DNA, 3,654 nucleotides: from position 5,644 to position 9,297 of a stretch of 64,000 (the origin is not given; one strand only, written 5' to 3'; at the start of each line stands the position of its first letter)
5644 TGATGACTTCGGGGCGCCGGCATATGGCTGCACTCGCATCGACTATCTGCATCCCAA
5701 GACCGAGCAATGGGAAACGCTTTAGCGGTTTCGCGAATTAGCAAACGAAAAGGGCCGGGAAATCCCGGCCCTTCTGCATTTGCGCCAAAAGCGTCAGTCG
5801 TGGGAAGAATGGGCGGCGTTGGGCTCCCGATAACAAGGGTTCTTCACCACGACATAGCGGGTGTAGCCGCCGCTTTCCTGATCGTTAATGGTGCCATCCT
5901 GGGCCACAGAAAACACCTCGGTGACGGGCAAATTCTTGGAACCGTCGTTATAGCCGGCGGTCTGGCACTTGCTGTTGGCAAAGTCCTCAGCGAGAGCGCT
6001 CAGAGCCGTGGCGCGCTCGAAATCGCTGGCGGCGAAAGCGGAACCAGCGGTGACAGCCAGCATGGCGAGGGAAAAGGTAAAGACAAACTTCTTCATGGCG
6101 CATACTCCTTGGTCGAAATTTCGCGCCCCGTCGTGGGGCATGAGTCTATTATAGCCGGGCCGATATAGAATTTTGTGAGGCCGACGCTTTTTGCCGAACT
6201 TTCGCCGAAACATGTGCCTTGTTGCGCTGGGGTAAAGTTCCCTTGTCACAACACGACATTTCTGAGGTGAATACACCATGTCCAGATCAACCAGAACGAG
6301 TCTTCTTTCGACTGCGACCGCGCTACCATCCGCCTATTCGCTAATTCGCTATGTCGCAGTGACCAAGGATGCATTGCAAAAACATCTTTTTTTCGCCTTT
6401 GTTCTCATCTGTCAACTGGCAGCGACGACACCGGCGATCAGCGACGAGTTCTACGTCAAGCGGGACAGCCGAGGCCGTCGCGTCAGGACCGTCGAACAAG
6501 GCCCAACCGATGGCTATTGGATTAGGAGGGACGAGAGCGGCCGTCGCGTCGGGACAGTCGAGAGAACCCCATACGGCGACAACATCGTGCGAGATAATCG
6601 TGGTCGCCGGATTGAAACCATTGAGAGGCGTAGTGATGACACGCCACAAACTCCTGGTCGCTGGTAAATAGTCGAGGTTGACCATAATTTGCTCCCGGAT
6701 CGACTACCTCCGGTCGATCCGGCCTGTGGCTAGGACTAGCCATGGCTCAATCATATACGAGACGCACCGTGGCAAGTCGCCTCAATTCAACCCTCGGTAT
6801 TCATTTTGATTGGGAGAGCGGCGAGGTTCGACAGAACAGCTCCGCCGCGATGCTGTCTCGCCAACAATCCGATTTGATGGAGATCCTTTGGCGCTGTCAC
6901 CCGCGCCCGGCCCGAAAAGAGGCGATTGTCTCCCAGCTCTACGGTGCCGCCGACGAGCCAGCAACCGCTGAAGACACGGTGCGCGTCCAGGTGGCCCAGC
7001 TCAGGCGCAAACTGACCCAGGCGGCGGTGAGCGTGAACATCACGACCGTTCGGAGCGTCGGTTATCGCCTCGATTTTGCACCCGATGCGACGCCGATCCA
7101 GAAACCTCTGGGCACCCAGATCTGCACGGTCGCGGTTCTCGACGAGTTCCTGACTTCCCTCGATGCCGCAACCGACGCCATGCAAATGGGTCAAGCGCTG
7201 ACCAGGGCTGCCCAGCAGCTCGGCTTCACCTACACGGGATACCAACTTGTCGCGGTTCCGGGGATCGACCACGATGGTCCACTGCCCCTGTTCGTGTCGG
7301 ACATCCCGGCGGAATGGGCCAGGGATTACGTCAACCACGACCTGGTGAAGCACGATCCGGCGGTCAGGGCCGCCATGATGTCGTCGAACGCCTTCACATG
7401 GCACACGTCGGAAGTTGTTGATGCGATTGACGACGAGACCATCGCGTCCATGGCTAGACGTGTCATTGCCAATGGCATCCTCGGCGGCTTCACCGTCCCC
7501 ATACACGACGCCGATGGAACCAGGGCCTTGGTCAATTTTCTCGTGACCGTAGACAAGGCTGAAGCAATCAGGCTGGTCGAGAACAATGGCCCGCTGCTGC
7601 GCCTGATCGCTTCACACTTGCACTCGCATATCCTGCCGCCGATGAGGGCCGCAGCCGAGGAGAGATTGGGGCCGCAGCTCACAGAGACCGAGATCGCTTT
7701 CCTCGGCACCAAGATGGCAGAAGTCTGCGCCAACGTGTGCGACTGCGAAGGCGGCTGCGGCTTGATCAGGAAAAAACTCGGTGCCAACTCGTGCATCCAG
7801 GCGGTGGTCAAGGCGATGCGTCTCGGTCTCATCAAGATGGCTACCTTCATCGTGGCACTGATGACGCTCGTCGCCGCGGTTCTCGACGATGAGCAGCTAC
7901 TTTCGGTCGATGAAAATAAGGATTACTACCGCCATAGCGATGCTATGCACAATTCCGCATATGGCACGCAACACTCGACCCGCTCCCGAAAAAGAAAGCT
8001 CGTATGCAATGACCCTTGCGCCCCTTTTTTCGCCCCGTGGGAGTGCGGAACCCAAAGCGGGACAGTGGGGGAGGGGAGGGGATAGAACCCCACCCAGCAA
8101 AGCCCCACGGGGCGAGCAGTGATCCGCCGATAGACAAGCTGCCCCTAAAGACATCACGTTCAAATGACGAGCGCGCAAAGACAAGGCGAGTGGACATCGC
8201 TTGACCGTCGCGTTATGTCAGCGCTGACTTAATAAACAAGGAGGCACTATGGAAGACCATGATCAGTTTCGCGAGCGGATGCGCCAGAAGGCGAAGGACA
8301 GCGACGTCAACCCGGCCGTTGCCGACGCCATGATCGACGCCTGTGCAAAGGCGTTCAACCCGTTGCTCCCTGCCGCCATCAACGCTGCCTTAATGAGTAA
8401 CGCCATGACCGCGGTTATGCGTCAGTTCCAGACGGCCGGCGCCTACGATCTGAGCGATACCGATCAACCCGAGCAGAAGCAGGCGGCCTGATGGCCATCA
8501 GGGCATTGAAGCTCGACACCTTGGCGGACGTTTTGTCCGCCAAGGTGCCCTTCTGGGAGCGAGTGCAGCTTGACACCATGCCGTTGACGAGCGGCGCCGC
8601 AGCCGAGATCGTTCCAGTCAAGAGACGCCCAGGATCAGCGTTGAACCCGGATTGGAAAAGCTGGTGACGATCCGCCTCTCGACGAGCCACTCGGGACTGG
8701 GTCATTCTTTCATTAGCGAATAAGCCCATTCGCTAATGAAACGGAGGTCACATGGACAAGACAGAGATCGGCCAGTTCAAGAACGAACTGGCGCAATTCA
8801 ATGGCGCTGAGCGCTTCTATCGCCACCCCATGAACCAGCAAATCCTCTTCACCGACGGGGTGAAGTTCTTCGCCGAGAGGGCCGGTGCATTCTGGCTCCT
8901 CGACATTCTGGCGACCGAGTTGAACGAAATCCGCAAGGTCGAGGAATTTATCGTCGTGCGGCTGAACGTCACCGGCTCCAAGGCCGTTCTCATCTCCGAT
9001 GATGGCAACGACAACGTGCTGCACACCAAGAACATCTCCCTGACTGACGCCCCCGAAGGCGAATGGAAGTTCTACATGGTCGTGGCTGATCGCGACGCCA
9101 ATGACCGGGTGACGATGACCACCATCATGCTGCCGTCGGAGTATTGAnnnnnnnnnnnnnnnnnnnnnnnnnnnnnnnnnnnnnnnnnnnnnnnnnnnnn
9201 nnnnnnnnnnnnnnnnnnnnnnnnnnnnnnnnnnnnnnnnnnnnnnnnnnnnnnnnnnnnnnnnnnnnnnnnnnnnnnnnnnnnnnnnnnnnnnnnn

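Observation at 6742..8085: Rewired quorum-sensing receptor: OmpR winged helix in front of an AHL-binding domain, with its own LuxR HTH gutted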

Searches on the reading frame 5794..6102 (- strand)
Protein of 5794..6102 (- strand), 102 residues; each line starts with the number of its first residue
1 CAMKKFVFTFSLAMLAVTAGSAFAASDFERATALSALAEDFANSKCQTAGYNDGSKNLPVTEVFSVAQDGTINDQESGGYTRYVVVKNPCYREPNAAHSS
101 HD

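Call 89: search_protein_families(library=pfam, proteins=[window:5794-6102:-], max_evalue=1)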
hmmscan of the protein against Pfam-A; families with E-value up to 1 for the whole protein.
window:5794-6102:- (102 aa): 1 family
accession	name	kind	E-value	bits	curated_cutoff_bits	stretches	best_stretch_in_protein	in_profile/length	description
PF20098.4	DUF6488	-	0.2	12.1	27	1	3-49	1-45/110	Family of unknown function (DUF6488)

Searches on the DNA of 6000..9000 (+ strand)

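Call 9: search_dna_similar(query=window:6000-9000:+, collection=phages, mode=distant)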
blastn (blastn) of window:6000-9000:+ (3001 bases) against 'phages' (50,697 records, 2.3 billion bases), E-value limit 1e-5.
No match.

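Call 10: search_dna_similar(query=window:6000-9000:+, collection=plasmids, mode=distant)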
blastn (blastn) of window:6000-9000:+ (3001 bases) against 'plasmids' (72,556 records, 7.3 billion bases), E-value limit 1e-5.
No match.

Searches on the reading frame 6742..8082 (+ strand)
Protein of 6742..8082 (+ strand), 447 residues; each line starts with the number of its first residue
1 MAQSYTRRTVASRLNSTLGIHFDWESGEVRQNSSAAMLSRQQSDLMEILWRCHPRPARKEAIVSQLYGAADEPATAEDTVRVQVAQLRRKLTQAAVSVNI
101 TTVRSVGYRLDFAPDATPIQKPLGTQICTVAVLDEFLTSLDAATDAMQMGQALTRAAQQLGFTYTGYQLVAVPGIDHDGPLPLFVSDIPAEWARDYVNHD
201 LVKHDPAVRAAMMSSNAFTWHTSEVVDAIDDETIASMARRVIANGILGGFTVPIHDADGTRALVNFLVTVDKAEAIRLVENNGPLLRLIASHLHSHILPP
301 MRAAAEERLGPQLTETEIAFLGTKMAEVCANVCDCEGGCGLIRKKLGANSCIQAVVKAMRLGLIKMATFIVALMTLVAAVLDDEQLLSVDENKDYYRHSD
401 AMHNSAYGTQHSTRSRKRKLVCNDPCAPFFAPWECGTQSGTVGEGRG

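Call 4: search_protein_families(library=pfam, proteins=[window:6742-8082:+], max_evalue=10)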
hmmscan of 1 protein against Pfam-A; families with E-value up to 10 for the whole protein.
window:6742-8082:+ (447 aa): 3 families
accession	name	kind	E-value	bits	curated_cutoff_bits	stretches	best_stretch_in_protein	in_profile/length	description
PF03472.21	Autoind_bind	-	1.5e-22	80.2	23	1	149-296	5-148/149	Autoinducer binding domain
PF00486.34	Trans_reg_C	-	9e-12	45.3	26.2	1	37-110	5-77/77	Transcriptional regulatory protein, C terminal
PF01230.28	HIT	-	0.084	14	21.5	1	269-300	64-95/98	HIT domain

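Call 5: search_protein_families(library=ncbifam, proteins=[window:6742-8082:+], max_evalue=10)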
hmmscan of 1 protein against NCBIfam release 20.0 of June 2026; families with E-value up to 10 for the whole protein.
window:6742-8082:+ (447 aa): 20 families
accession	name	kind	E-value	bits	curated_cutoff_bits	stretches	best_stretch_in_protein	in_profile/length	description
NF010444.1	PRK13870.1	equivalog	1.4e-09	37.8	250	1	138-265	9-129/234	autoinducer-binding transcriptional regulator TraR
NF041734.1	resp_reg_RppA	equivalog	4.1e-07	29.6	250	1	30-111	149-228/229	two-component system response regulator RppA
NF008078.0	PRK10816.1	equivalog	1.3e-06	28.1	336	1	10-112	122-222/223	two-component system response regulator PhoP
NF012023.0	PRK15479.1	equivalog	2.2e-06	27.4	337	1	31-112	143-219/224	transcriptional regulator TctD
NF033118.1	vanR-O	exception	1.7e-05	24.4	505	1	15-117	130-227/233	vancomycin resistance response regulator transcription factor VanR-O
TIGR02154.1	PhoB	equivalog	3.2e-05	23.3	296.2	1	7-111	121-226/226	phosphate regulon transcriptional regulator PhoB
NF045944.1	ResRegRpaBCyano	equivalog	6.4e-05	22.4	330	1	21-110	137-227/229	response regulator transcription factor RpaB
NF045991.1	RespRegCtrARhodob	equivalog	0.0004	20.2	350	1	21-110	133-221/224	response regulator transcription factor CtrA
NF040689.1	MtrAB_MtrA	equivalog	0.001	18.4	300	1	19-109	128-217/219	MtrAB system response regulator MtrA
NF012227.0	AdeR_RR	equivalog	0.0019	17.7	340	1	74-111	200-237/239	efflux system response regulator transcription factor AdeR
NF053854.1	RespRegPhoBBctds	equivalog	0.0032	16.9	270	1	15-110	133-224/225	two-component system response regulator PhoB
NF008567.0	PRK11517.1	equivalog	0.0032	16.9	353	1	7-111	118-219/223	response regulator transcription factor HprR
TIGR01387.1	cztR_silR_copR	subfamily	0.0045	16.7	279.2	1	16-110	126-218/218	heavy metal response regulator transcription factor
NF007928.2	PRK10643.1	equivalog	0.005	16.5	330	1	28-110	140-216/216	two-component system response regulator PmrA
TIGR03841.1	F420_Rv3093c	subfamily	0.0053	16.2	213.65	1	76-168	106-201/298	LLM class F420-dependent oxidoreductase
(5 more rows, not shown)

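Call 34: search_protein_families(library=phrogs, proteins=[window:6742-8082:+], max_evalue=0.001)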
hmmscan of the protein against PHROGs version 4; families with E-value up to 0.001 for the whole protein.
window:6742-8082:+ (447 aa): 2 families
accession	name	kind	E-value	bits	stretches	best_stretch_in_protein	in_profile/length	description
phrog_731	-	unknown function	5.3e-09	36.7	1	17-111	132-225/227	-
phrog_3282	-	transcription regulation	2.8e-05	25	1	343-386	87-130/158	sigma factor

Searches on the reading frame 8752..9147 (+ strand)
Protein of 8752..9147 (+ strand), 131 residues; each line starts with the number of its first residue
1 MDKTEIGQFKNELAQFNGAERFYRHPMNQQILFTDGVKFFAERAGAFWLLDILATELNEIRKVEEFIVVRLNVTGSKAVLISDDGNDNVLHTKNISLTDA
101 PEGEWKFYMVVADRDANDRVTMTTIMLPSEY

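Call 33: search_protein_families(library=pfam, proteins=[window:8752-9147:+], max_evalue=0.01)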
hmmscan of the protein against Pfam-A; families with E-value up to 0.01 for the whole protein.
window:8752-9147:+ (131 aa): 1 family
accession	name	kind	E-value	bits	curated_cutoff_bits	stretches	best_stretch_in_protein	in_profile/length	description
PF21781.2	DUF6876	-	1.9e-30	105.7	27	1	9-131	3-117/117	Family of unknown function (DUF6876)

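Call 34: search_protein_families(library=phrogs, proteins=[window:8752-9147:+], max_evalue=0.001)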
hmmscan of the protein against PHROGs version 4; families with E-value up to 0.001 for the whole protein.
window:8752-9147:+ (131 aa): 0 families

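Call 79: find_related_loci(query=A4, collection=viral_contigs, flank=8000)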
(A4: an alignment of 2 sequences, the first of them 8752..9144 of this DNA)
Query A4 (131 aa) in viral_contigs; peptide patterns used: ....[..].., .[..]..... (x = any residue, [..] = any of these).
535 stretches matched a pattern; 45 encode a relative of the query (tblastn E <= 1e-3); 45 distinct loci.
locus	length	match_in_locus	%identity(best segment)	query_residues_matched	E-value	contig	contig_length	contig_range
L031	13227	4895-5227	48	12-131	3e-35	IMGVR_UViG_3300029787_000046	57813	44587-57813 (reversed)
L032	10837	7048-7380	48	12-131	4e-35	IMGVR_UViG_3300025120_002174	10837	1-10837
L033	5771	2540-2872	48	12-131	3e-35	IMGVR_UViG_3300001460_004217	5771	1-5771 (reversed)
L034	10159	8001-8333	48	12-131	4e-35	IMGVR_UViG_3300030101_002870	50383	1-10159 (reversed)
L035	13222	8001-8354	43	5-131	6e-34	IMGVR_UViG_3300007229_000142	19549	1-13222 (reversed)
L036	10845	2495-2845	46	6-131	6e-34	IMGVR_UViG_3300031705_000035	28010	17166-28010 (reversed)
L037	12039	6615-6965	46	6-131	6e-34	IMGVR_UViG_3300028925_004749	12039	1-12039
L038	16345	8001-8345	48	8-131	5e-34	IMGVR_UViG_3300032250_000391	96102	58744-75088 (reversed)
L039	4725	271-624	43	5-131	6e-34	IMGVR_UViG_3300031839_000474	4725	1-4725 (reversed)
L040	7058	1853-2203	46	6-131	6e-34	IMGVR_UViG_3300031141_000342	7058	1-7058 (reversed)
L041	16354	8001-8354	43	5-131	6e-34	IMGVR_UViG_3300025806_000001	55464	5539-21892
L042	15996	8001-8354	43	5-131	6e-34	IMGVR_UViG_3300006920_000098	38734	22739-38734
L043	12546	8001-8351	46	6-131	6e-34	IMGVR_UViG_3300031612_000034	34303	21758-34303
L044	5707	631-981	46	6-131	6e-34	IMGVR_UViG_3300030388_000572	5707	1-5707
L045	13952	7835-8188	43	5-131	6e-34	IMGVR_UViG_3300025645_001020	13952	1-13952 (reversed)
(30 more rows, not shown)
